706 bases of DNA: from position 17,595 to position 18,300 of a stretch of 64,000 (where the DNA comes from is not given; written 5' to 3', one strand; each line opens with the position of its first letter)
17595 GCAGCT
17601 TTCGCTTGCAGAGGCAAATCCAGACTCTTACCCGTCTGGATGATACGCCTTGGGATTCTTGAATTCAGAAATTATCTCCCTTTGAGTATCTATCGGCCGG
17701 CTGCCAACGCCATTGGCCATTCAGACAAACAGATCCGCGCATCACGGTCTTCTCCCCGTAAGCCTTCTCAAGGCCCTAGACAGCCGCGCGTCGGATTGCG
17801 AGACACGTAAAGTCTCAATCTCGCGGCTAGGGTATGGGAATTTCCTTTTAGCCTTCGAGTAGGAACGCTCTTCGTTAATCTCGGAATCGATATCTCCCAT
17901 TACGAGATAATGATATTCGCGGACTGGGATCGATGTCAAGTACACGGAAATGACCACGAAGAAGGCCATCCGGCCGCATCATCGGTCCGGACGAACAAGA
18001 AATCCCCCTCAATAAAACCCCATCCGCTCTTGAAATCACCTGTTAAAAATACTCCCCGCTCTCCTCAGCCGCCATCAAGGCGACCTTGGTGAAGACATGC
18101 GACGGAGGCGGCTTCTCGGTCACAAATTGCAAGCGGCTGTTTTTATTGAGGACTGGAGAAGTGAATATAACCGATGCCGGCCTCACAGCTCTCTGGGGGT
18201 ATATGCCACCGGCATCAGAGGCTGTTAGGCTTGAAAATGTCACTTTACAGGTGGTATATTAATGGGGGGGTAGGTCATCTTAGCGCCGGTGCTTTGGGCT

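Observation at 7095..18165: Three copies of an intergenic repeat in the polysaccharide locus, each keeping a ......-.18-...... promoter aimed at a downstream biosynthesis operon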

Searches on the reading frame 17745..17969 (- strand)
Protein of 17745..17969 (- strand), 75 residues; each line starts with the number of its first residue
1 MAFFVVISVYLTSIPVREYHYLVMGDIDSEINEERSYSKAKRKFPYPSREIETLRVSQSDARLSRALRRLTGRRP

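Call 24: search_protein_families(library=pfam, max_evalue=10, proteins=[window:17745-17969:-])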
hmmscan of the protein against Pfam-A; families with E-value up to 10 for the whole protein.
seq(75 aa): 0 families

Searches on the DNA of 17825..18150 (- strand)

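Call 84: search_dna_similar(query=window:17825-18150:-, collection=plasmids, mode=distant, max_evalue=0.001, max_rows=20)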
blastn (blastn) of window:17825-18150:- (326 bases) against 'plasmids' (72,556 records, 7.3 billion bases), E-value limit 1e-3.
No match.
